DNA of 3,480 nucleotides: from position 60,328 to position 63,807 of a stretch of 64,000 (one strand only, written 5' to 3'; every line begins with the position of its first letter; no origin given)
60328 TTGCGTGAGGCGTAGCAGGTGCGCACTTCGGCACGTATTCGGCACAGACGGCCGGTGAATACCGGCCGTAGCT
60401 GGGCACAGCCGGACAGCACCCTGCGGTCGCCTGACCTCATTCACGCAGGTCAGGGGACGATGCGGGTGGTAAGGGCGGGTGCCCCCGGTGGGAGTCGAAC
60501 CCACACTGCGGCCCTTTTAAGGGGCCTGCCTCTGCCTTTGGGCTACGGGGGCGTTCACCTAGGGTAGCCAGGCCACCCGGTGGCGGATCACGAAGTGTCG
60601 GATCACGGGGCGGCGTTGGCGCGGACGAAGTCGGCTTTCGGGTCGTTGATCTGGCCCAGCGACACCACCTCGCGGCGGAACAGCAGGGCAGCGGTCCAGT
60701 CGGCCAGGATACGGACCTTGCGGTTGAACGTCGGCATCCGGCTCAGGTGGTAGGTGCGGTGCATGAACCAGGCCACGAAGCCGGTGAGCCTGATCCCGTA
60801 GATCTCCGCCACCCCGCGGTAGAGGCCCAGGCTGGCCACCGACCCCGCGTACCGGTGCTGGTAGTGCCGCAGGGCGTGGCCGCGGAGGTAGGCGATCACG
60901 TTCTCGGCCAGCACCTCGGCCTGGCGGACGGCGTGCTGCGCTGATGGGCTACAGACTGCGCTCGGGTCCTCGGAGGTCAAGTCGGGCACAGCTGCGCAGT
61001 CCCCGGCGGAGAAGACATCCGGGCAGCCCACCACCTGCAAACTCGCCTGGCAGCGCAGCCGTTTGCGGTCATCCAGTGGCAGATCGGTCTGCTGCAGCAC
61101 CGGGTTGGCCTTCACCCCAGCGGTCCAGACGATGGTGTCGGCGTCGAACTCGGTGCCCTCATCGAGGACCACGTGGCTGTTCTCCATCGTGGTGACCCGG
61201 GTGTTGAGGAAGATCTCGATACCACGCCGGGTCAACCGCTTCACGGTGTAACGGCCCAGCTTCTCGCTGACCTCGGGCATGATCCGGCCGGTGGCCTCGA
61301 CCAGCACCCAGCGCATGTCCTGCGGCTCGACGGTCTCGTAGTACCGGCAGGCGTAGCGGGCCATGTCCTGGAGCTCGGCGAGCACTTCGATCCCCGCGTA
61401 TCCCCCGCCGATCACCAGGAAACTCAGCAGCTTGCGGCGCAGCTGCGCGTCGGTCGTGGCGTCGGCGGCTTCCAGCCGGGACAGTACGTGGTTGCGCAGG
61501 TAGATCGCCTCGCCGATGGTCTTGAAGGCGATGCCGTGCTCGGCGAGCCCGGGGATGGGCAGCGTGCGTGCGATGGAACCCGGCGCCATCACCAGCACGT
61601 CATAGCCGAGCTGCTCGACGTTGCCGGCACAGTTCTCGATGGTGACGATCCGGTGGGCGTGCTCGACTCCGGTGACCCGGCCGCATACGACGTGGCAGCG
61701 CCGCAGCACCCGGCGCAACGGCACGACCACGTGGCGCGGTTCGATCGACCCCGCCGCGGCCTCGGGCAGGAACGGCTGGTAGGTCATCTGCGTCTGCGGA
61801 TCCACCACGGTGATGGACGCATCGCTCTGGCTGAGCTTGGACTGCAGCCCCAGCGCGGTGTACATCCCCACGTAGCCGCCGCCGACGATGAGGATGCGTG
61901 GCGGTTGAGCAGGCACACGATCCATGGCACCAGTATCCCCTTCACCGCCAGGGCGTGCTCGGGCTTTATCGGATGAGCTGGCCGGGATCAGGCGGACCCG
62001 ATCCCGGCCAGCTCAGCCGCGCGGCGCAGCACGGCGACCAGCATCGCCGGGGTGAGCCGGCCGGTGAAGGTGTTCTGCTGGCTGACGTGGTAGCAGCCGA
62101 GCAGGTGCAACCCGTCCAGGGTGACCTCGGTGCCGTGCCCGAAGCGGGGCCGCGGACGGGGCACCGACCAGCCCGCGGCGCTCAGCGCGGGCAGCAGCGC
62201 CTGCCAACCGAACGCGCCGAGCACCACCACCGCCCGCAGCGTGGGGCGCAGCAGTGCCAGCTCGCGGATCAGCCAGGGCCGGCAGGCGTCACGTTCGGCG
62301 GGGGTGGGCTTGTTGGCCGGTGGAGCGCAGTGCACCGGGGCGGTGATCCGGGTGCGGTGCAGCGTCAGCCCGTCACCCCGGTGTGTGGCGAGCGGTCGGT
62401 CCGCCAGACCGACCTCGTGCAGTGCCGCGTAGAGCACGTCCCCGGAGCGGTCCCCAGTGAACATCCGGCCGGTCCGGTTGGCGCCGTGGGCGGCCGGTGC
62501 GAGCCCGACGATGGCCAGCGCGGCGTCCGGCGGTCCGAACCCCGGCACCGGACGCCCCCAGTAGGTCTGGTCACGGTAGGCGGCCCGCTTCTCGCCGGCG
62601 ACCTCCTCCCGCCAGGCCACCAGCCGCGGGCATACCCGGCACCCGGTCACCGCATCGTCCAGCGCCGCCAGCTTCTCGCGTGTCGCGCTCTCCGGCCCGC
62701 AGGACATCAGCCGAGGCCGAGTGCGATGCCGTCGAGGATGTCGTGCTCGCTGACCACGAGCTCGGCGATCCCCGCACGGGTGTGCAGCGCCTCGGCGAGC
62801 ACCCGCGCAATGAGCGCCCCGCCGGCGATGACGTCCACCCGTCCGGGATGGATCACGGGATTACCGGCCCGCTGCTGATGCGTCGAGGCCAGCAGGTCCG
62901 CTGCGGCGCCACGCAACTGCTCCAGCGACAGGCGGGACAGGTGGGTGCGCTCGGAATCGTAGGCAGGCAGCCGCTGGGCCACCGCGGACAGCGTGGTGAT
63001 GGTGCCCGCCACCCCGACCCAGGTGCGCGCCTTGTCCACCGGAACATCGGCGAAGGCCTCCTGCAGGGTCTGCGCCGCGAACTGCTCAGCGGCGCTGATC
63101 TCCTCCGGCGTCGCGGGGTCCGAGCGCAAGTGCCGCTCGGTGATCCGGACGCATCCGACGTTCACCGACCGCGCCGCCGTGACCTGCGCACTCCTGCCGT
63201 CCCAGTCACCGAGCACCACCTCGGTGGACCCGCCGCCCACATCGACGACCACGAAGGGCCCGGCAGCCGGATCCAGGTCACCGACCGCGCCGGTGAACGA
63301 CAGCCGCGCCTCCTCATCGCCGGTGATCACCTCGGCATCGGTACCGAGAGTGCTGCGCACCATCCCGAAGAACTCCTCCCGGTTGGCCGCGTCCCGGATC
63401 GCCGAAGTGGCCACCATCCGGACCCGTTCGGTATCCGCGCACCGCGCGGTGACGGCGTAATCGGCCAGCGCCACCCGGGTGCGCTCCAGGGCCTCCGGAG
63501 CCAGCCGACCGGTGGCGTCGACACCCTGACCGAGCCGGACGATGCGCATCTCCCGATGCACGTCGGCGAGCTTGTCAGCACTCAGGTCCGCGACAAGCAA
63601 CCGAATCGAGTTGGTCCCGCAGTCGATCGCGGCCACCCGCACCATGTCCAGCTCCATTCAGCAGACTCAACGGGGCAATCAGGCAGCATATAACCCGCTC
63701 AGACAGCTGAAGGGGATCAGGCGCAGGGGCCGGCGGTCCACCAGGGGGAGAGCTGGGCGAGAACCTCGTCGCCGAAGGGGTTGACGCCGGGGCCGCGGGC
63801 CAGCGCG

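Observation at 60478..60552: Well-folded tRNA with anticodon UAA but class-I architecture, serving as an integration site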

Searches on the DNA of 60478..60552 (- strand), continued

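Call 59: get_annotated_region(hit=H81, flank=2500)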
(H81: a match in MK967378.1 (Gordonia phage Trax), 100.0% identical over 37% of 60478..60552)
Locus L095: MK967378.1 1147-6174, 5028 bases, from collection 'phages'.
description: Gordonia phage Trax, complete genome.
organism: Gordonia phage Trax (NCBI taxid 2591121)
taxonomy: Viruses; Duplodnaviria; Heunggongvirae; Uroviricota; Caudoviricetes; Deeyouvirinae; Nevillevirus; Nevillevirus trax
host: Gordonia terrae 3612; source: soil; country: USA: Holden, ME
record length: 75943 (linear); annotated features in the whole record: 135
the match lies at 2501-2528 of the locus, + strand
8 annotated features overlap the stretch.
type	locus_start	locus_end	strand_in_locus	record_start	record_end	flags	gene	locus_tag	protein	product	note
CDS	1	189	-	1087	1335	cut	5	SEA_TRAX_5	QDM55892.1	hypothetical protein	-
CDS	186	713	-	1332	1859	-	6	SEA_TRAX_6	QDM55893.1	hypothetical protein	-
CDS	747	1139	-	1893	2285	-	7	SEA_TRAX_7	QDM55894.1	hypothetical protein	-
CDS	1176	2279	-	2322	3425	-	8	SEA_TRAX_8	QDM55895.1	tyrosine integrase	-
CDS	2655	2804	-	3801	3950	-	9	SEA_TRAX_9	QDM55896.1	hypothetical protein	-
CDS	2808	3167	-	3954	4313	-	10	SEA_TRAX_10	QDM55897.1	hypothetical protein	-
CDS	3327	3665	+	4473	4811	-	11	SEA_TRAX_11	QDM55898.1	terminase small subunit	terminase, small subunit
CDS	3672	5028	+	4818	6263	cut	12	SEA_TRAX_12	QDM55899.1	terminase large subunit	terminase, large subunit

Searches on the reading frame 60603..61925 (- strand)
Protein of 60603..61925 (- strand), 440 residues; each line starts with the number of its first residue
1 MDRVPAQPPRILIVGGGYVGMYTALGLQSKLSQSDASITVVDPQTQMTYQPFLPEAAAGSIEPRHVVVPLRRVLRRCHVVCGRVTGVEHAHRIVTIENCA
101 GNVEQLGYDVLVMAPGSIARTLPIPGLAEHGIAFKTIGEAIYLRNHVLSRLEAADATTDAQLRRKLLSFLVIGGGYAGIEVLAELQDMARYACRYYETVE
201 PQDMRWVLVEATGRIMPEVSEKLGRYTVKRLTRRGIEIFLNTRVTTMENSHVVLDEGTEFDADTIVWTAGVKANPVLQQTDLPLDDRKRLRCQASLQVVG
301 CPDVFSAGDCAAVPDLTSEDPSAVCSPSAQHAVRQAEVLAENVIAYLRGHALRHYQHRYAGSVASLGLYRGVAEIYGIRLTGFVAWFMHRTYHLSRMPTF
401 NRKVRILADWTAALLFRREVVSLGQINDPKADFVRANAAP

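Call 10: search_protein_families(library=pfam, proteins=[window:60603-61925:-], max_evalue=0.01)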
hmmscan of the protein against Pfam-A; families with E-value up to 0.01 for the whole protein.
window:60603-61925:- (440 aa): 7 families
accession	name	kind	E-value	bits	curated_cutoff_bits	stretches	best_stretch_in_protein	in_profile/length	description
PF07992.20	Pyr_redox_2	-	1.8e-44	152.7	26.1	1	10-335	2-290/291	Pyridine nucleotide-disulphide oxidoreductase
PF00070.33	Pyr_redox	-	3.9e-11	43.8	22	1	169-250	2-69/82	Pyridine nucleotide-disulphide oxidoreductase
PF01266.30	DAO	-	1.7e-09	38.1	27.9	2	223-299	151-231/353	FAD dependent oxidoreductase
PF22366.1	NDH2_C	-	5.9e-06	26.8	27.7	1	359-419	1-62/62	NDH2 C-terminal domain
PF13454.12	NAD_binding_9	-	0.00045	20.7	21.8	0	13-51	2-40/155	FAD-NAD(P)-binding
PF03486.20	HI0933_like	-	0.00053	19.9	50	0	208-277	94-170/244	HI0933-like protein Rossmann domain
PF13241.12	NAD_binding_7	-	0.0038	18.2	22.1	0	10-54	9-45/104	Putative NAD(P)-binding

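Call 40: find_related_loci(query=window:60603-61925:-, collection=genome_contigs, flank=6000)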
Query window:60603-61925:- (440 aa) in genome_contigs; peptide patterns used: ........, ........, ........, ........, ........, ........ (x = any residue, [..] = any of these).
599 stretches matched a pattern (row limit reached: there are more); 578 encode a relative of the query (tblastn E <= 1e-3); the best 80 are kept; 80 distinct loci.
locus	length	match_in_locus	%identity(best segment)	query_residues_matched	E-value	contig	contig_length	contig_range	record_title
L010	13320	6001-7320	95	1-440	0e+0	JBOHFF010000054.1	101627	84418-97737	MAG: Pseudonocardiaceae bacterium isolate TC-B3_metabat2.bin.45 k127_147390, whole genome shotgun sequence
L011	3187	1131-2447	88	1-439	0e+0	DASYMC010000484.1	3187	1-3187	MAG TPA_asm: Pseudonocardiaceae bacterium isolate SMAG_U4365 k141_1515398, whole genome shotgun sequence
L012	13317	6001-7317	87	1-439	0e+0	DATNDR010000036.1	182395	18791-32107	MAG TPA_asm: Pseudonocardiaceae bacterium isolate SMAG_U11247 k141_48588, whole genome shotgun sequence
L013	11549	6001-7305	86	4-438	0e+0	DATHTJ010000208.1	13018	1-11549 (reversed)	MAG TPA_asm: Pseudonocardiaceae bacterium isolate SMAG_U16074 k141_432941, whole genome shotgun sequence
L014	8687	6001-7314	87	1-438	0e+0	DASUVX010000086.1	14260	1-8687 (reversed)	MAG TPA_asm: Pseudonocardiaceae bacterium isolate SMAG_U1826 k141_973647, whole genome shotgun sequence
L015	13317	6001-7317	86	1-439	0e+0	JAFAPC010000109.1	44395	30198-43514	MAG: Pseudonocardiales bacterium isolate CP_BM_ER_28 BM_ER_k147_6793682, whole genome shotgun sequence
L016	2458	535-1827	87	9-439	0e+0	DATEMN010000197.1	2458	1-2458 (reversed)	MAG TPA_asm: Pseudonocardiaceae bacterium isolate SMAG_U8943 k141_2515270, whole genome shotgun sequence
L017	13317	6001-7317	86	1-439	0e+0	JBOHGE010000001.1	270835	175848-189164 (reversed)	MAG: Pseudonocardiaceae bacterium isolate SE1527_maxbin2.bin.0 NODE_2_length_270835_cov_12.841420, whole genome shotgun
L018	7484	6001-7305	86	5-439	0e+0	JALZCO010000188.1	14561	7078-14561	MAG: Actinomycetota bacterium isolate RIC bin5 SC8795-97_k127_1541081, whole genome shotgun sequence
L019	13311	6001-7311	86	1-437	0e+0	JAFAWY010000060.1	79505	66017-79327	MAG: Pseudonocardiales bacterium isolate CP_BM_RX_74 BM_RX_k147_1754173, whole genome shotgun sequence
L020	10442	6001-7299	86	1-433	0e+0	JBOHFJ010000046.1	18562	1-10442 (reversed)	MAG: Pseudonocardiaceae bacterium isolate SE1533_metabat2.bin.3_sub NODE_338_length_18562_cov_1.710062, whole genome sho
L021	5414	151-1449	85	1-433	0e+0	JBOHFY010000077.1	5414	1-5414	MAG: Pseudonocardiaceae bacterium isolate H1-B3_metabat2.bin.6 k127_22592, whole genome shotgun sequence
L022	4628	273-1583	84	1-437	0e+0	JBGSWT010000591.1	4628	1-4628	MAG: Pseudonocardiaceae bacterium isolate JTS-RE47 k141_9170511, whole genome shotgun sequence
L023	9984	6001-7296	80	8-439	0e+0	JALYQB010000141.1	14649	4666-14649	MAG: Actinomycetota bacterium isolate MDV bin52 SD1454-56_k127_2023399, whole genome shotgun sequence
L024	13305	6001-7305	80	4-438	0e+0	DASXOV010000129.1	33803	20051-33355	MAG TPA_asm: Pseudonocardiaceae bacterium isolate SMAG_U5391 k141_392671, whole genome shotgun sequence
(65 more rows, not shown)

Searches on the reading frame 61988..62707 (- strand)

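Call 10: search_protein_families(library=pfam, proteins=[window:61988-62707:-], max_evalue=0.01)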
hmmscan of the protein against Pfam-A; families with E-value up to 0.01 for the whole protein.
window:61988-62707:- (239 aa): 1 family
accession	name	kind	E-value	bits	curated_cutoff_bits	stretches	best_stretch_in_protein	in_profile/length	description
PF03167.25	UDG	-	4.8e-25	88.7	24.3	1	55-228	1-138/141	Uracil DNA glycosylase superfamily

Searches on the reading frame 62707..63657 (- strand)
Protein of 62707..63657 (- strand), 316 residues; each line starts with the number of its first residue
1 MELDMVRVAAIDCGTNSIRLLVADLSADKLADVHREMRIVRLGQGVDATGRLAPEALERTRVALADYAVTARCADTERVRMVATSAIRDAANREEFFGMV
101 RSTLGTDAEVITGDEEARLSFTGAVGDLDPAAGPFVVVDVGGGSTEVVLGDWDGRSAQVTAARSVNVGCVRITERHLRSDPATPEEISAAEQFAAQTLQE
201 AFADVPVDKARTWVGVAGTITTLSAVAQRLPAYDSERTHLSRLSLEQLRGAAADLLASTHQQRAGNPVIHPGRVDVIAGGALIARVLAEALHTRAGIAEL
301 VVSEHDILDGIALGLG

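Call 10: search_protein_families(library=pfam, proteins=[window:62707-63657:-], max_evalue=0.01)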
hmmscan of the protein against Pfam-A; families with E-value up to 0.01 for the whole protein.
window:62707-63657:- (316 aa): 1 family
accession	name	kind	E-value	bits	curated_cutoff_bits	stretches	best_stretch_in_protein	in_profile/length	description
PF02541.22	Ppx-GppA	-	6.5e-68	229.7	27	1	22-312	2-282/285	Ppx/GppA phosphatase family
